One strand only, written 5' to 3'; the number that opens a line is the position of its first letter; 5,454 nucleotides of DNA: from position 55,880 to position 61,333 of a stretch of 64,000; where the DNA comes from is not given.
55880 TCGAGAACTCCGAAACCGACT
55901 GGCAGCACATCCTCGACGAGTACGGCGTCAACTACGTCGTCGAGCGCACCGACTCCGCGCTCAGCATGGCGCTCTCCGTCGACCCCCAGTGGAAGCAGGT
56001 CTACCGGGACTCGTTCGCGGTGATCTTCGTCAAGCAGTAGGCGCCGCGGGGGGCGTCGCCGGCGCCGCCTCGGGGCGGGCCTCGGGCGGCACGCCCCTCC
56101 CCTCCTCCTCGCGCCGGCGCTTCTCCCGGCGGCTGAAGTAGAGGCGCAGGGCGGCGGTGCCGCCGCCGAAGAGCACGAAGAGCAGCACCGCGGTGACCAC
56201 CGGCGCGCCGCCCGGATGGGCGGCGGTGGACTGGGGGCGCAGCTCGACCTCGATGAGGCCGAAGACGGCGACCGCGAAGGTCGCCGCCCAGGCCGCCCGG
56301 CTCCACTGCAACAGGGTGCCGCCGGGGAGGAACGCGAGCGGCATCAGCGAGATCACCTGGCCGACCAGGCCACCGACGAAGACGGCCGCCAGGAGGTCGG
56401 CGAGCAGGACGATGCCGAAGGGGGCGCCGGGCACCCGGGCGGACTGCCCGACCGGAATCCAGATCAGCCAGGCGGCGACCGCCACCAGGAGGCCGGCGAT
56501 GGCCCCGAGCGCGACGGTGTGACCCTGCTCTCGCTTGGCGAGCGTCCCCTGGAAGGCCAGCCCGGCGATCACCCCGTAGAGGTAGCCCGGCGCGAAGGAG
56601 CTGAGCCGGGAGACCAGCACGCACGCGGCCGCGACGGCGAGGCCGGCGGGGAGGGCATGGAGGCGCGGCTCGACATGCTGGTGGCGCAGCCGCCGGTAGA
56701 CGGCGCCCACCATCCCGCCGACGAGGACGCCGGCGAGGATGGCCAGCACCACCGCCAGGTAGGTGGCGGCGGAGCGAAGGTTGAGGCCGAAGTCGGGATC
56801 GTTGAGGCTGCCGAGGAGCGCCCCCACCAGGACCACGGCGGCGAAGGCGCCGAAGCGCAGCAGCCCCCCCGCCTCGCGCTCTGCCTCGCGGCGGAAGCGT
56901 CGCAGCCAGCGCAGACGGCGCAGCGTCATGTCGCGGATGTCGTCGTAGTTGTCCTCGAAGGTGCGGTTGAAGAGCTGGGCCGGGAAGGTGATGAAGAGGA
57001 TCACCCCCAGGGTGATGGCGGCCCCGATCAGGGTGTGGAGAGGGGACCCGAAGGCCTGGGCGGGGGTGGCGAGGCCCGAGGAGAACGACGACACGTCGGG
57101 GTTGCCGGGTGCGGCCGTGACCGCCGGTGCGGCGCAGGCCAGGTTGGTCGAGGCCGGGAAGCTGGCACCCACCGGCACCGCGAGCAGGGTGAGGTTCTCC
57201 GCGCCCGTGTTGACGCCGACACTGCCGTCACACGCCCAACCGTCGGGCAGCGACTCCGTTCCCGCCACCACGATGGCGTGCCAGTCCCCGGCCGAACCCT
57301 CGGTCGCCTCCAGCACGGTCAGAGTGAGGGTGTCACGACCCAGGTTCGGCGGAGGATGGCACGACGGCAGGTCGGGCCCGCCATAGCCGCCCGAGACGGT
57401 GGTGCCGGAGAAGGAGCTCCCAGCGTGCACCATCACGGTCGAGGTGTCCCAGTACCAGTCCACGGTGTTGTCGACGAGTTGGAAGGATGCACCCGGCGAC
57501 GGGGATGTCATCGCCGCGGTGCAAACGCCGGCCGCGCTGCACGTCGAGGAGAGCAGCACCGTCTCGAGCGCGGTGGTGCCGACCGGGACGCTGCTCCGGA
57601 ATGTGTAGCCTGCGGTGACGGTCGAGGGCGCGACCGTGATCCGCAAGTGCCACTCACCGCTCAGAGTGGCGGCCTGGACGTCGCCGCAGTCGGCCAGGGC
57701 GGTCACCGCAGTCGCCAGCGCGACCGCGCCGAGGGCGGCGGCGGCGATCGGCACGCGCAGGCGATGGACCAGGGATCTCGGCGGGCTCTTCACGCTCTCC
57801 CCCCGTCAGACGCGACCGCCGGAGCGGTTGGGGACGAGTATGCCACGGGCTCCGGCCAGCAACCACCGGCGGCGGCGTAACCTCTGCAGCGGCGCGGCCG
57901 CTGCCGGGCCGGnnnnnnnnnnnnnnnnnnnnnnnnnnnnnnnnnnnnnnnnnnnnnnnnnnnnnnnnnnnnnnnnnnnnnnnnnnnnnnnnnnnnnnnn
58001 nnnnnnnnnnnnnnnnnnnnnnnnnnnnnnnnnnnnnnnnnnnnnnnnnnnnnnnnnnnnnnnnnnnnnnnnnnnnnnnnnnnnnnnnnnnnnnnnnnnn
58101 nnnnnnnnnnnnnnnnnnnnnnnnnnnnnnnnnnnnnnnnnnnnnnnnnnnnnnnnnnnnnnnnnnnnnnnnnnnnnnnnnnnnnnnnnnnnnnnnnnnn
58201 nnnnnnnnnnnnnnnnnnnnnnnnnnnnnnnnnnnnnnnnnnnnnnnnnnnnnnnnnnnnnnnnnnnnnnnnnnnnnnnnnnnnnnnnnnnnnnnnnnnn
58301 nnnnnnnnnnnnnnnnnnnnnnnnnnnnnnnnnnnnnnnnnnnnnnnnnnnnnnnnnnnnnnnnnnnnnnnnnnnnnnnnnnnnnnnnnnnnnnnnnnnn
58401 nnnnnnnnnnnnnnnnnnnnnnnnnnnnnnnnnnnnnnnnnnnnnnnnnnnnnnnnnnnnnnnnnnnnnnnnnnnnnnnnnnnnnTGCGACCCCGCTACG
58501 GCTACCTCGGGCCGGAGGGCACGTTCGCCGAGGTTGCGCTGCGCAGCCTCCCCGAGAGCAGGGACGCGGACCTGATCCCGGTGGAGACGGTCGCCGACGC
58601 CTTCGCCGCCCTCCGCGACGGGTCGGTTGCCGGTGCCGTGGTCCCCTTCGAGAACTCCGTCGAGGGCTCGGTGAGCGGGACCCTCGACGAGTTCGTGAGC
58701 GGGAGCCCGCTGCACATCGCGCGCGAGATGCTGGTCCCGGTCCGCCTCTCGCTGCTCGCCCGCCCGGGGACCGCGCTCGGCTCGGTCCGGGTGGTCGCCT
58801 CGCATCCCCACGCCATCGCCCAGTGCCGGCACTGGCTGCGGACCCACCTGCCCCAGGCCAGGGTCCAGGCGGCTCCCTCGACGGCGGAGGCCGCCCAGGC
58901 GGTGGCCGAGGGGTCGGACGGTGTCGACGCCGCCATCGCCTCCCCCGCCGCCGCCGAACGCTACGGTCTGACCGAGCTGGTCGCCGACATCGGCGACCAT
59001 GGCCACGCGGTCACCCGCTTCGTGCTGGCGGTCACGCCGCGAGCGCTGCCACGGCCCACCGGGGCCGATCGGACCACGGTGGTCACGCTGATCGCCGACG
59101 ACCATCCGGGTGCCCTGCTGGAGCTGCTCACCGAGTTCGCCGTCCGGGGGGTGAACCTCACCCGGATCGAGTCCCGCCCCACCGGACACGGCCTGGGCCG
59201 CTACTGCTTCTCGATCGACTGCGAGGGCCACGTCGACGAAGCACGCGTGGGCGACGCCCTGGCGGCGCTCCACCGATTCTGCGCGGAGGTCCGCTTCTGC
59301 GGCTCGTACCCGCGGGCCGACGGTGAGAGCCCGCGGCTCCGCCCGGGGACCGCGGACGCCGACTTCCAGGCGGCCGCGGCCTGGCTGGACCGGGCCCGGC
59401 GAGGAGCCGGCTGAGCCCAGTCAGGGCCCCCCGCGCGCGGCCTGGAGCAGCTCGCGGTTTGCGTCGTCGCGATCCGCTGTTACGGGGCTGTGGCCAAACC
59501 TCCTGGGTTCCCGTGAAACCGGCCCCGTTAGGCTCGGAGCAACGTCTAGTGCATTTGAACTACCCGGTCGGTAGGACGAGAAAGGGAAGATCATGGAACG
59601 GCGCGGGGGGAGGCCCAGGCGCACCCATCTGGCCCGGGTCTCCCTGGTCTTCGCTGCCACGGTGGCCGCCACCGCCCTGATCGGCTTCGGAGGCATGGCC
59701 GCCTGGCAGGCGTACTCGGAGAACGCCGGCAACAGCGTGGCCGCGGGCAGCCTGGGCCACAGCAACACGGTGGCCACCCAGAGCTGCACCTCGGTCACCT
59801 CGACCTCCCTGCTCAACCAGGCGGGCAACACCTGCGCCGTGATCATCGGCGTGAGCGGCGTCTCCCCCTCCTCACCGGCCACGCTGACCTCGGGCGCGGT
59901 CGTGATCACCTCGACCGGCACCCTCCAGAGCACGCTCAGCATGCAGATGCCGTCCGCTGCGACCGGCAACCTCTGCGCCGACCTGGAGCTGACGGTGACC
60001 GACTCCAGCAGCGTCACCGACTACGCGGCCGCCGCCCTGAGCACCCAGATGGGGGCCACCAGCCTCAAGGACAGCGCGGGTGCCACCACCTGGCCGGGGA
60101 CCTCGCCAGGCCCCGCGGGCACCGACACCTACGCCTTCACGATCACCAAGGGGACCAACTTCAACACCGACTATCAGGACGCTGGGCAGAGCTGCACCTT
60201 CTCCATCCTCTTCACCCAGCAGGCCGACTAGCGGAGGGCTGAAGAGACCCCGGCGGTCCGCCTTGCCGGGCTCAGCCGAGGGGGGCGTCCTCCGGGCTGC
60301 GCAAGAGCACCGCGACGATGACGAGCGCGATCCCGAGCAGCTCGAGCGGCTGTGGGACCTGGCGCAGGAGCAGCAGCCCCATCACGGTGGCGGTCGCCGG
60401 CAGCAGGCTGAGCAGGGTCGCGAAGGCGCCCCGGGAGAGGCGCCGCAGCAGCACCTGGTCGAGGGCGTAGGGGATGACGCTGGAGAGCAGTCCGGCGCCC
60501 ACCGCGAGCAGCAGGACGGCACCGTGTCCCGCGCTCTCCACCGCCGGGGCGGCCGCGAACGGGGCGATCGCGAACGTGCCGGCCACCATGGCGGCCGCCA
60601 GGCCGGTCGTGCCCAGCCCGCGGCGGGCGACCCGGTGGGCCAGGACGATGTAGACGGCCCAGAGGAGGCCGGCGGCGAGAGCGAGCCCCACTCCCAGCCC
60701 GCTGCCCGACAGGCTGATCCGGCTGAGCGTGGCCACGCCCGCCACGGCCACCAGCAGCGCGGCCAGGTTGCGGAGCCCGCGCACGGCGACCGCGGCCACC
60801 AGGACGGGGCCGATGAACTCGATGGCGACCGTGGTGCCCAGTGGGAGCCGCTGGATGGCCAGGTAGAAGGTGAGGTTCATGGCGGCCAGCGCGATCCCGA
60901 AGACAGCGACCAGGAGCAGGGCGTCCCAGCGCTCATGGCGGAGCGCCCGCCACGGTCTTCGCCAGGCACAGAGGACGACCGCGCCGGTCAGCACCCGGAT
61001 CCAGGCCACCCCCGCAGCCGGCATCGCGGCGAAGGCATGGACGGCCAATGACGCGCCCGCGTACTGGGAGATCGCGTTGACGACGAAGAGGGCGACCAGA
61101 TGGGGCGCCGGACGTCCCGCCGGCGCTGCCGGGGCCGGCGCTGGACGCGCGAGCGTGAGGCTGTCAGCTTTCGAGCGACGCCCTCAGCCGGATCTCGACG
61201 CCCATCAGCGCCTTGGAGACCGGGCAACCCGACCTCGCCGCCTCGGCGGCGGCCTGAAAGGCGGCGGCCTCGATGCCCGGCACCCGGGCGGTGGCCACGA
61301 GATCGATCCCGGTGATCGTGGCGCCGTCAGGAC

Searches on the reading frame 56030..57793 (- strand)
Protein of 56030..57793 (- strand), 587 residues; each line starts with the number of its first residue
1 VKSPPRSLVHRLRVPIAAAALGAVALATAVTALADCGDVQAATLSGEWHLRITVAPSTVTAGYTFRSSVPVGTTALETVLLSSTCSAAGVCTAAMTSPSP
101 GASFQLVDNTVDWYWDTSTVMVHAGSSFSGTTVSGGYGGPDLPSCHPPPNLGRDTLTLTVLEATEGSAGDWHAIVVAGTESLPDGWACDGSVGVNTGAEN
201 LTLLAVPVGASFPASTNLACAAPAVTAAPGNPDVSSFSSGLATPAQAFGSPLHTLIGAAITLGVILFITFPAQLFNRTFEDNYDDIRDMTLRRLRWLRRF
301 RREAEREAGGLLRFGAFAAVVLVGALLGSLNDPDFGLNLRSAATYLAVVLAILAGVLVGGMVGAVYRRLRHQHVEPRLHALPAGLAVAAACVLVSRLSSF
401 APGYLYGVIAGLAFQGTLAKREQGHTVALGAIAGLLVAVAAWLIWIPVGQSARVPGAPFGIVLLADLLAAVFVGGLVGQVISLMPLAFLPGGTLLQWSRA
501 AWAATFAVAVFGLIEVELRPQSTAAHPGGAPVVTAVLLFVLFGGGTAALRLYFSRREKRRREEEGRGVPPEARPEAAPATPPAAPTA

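Call 27: search_protein_families(library=pfam, proteins=[window:56030-57793:-], max_evalue=0.001)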
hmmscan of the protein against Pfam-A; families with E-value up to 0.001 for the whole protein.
window:56030-57793:- (587 aa): 0 families

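Call 46: search_protein_families(library=ncbifam, proteins=[window:56030-57793:-], max_evalue=0.00001)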
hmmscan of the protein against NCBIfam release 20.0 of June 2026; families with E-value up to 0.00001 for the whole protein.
window:56030-57793:- (587 aa): 1 family
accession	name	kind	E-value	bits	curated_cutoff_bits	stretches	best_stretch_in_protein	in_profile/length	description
NF041501.1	cola_mem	domain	1.4e-61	208.2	150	1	242-549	3-311/312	FGLLP motif-containing membrane protein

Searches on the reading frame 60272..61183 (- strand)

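Call 72: search_protein_families(library=pfam, proteins=[window:60272-61183:-], max_evalue=0.0001)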
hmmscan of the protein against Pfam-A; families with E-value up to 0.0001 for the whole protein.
window:60272-61183:- (303 aa): 1 family
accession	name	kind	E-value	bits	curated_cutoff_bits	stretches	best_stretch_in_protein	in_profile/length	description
PF00892.27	EamA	-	1.8e-15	57.8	28.2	1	163-294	2-132/135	EamA-like transporter family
